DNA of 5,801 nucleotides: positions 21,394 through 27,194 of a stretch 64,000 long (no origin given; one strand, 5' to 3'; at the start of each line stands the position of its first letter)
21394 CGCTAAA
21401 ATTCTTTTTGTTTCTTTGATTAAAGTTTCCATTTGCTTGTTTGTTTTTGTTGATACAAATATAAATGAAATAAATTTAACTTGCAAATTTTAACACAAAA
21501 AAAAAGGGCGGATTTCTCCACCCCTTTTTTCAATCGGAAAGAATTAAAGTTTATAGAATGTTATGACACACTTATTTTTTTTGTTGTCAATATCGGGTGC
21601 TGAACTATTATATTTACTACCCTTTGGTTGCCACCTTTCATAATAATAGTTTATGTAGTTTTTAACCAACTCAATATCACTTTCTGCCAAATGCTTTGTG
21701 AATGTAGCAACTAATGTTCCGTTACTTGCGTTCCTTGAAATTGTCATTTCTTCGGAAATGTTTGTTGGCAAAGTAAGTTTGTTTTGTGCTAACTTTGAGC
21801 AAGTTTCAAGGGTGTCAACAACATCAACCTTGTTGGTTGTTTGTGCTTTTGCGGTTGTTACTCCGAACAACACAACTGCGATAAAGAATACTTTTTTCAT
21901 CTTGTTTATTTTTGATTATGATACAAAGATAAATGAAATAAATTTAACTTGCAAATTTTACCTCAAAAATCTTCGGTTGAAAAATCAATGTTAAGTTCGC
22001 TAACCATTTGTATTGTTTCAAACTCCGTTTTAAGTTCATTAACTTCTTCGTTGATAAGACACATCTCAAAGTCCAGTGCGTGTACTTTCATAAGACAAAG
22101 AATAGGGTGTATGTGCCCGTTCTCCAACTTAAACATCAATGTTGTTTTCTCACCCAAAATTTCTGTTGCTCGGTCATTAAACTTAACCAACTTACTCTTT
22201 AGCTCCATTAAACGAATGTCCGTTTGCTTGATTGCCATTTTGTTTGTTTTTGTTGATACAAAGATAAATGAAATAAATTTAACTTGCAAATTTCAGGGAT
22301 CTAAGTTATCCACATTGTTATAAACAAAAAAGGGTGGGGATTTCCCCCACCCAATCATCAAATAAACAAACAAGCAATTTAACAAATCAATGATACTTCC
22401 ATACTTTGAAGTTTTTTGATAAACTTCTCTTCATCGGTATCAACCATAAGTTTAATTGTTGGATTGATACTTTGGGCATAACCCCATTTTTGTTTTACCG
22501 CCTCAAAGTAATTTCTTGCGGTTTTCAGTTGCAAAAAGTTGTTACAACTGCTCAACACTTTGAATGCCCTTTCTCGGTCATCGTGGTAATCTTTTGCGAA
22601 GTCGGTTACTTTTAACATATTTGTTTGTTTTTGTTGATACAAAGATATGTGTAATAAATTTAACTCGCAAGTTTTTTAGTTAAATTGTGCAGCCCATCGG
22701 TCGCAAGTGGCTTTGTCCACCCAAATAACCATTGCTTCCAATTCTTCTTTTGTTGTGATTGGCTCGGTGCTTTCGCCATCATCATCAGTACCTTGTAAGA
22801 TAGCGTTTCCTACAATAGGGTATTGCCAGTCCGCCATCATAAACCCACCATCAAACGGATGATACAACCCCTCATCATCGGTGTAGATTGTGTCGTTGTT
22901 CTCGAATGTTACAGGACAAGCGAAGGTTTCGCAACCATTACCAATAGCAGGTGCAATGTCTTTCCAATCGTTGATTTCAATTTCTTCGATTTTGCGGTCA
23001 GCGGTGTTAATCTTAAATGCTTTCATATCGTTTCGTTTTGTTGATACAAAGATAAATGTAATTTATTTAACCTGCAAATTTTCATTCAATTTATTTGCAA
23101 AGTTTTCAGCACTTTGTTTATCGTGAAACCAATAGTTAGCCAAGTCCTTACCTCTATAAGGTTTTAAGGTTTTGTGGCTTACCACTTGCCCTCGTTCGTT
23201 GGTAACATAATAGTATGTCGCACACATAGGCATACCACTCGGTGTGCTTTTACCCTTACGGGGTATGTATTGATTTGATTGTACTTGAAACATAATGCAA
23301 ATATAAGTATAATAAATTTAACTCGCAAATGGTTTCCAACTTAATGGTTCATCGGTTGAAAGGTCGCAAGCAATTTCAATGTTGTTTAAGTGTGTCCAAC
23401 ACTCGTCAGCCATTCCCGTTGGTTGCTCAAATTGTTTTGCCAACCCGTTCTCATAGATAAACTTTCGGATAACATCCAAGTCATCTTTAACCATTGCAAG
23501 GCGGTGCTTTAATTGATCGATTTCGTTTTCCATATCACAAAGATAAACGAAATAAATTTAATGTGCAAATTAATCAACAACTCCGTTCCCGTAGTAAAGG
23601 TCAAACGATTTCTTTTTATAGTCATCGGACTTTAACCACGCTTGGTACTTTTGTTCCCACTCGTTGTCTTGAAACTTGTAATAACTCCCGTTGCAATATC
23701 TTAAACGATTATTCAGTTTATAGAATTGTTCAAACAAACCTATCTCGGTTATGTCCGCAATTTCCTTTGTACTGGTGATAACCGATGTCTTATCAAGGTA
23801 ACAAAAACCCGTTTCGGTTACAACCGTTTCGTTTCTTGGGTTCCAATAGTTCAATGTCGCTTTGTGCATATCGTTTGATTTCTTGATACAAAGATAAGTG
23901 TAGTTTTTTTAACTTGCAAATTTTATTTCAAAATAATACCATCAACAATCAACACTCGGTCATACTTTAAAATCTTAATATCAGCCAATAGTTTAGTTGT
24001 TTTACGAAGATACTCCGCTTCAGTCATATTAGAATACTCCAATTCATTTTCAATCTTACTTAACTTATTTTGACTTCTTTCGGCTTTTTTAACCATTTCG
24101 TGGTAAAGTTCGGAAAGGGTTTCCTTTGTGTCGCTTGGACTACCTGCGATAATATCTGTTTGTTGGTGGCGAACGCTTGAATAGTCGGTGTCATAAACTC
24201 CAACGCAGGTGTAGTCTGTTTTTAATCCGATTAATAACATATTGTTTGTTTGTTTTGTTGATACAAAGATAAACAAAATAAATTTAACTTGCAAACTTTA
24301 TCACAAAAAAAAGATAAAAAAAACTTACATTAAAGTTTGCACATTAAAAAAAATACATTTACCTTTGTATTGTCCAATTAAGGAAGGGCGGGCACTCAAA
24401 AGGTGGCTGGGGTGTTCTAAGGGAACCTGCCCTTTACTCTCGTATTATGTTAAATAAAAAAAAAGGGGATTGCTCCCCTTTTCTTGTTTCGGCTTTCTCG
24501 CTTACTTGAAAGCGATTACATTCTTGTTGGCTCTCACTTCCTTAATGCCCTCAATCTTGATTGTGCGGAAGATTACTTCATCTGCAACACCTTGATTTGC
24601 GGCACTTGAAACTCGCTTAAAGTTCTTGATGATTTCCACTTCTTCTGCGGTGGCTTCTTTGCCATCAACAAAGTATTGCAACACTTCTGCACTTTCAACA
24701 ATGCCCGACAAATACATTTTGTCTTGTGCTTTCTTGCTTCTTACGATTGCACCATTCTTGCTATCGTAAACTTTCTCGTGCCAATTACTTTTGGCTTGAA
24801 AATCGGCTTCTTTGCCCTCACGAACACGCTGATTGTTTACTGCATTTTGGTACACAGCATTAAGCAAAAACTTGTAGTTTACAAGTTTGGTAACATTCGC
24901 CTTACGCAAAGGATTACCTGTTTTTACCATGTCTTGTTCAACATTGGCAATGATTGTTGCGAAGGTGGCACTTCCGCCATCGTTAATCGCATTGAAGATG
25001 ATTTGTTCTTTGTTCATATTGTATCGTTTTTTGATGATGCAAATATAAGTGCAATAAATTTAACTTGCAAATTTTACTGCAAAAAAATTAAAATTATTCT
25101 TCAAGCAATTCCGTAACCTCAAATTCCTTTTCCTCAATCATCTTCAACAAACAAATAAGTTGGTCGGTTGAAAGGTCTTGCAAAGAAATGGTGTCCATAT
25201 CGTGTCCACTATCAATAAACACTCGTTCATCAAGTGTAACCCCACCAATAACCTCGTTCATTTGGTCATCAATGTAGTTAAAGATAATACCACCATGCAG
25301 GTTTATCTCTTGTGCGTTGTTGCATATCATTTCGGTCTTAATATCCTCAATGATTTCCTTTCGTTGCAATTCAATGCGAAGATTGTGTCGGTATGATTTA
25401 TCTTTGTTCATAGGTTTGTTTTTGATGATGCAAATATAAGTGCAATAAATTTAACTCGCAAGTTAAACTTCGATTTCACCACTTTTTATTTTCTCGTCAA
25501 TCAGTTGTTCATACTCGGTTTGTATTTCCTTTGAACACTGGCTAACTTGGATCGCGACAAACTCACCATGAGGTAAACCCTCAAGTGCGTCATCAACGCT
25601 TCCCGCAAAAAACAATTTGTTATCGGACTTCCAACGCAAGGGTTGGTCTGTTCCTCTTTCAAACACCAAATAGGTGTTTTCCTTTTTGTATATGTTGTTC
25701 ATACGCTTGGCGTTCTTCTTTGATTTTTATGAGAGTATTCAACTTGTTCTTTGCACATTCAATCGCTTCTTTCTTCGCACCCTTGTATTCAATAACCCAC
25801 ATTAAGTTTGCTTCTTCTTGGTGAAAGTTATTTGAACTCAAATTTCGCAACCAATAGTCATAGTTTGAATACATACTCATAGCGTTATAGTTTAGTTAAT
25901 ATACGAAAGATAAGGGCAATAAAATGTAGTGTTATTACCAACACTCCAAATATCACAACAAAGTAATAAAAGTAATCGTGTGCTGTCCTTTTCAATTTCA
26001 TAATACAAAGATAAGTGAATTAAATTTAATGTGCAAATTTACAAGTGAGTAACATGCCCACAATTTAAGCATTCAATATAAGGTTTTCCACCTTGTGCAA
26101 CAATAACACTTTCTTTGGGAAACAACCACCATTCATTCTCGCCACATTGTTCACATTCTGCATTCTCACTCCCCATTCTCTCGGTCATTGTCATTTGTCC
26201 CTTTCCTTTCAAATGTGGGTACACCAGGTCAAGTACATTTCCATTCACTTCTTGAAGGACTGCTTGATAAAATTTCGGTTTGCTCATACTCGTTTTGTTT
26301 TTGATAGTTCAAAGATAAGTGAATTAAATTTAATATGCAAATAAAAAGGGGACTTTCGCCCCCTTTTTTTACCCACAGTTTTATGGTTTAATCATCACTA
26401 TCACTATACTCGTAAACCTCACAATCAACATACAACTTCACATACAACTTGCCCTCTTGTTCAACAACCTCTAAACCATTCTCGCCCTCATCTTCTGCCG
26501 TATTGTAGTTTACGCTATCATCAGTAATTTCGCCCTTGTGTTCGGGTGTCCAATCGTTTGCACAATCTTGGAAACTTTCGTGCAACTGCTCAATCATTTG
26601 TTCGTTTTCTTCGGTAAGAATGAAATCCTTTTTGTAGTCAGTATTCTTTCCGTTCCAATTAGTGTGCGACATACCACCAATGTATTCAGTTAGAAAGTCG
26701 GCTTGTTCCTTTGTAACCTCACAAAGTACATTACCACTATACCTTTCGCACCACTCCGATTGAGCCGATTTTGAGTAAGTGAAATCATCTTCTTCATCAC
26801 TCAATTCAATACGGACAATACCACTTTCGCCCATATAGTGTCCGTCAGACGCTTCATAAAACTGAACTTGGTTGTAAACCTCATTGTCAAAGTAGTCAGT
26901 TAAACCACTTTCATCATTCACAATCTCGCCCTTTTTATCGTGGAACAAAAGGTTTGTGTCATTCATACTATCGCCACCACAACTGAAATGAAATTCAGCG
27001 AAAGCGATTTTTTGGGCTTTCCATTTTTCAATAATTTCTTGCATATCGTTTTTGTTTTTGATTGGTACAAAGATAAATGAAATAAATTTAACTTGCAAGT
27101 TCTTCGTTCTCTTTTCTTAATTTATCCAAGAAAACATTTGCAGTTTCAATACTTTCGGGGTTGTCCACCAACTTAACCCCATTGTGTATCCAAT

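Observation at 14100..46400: About 60 near-identical copies of a Bacteroidetes-type promoter build two divergent arms of single-gene promoter-ORF-terminator cassettes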

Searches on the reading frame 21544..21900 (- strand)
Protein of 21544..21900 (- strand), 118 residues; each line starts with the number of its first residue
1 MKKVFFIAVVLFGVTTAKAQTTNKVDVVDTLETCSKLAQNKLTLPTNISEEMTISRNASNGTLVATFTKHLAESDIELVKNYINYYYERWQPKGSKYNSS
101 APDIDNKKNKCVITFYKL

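Call 27: find_encoding_contigs(protein=window:21544-21900:-, flank=10000, max_places=8)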
Protein window:21544-21900:- (118 aa): 14 contigs read that carry it; 2 places shown.
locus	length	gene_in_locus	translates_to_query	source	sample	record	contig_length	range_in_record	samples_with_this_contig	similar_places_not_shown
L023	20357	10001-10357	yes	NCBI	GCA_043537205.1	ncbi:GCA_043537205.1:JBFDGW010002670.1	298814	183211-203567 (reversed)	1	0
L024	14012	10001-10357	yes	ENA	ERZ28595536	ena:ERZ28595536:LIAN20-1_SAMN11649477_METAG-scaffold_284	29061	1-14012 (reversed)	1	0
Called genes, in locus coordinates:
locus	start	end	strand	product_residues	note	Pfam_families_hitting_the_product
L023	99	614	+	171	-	-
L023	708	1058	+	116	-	-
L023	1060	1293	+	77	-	-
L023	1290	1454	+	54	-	-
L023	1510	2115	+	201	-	-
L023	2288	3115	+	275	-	-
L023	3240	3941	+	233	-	-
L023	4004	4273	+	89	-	-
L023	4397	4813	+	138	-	PF21866:DUF6915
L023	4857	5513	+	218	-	-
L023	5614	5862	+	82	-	-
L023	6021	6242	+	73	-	-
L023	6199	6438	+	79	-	-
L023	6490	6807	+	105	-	-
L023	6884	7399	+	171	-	-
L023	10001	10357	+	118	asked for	-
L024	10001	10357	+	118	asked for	-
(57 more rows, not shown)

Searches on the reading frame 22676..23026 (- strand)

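Call 55: search_protein_families(library=phrogs, proteins=[window:22676-23026:-], max_evalue=0.001)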
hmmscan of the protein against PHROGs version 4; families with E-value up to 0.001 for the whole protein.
window:22676-23026:- (116 aa): 1 family
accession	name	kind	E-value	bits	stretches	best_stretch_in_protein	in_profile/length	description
phrog_25534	-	unknown function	0.00015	22.8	0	10-105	12-117/126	-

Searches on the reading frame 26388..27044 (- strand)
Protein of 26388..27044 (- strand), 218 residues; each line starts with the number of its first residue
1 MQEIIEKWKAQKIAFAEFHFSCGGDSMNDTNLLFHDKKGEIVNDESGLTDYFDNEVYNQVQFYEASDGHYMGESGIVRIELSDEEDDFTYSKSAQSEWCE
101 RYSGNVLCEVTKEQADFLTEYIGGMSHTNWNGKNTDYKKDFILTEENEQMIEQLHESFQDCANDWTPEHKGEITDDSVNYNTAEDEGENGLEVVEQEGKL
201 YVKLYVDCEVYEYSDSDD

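Call 13: search_protein_families(library=pfam, proteins=[window:26388-27044:-], max_evalue=0.01)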
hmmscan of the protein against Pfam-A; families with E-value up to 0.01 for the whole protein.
window:26388-27044:- (218 aa): 0 families

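Call 54: search_protein_families(library=phrogs, proteins=[window:26388-27044:-], max_evalue=0.001)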
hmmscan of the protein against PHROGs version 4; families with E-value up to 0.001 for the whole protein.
window:26388-27044:- (218 aa): 0 families
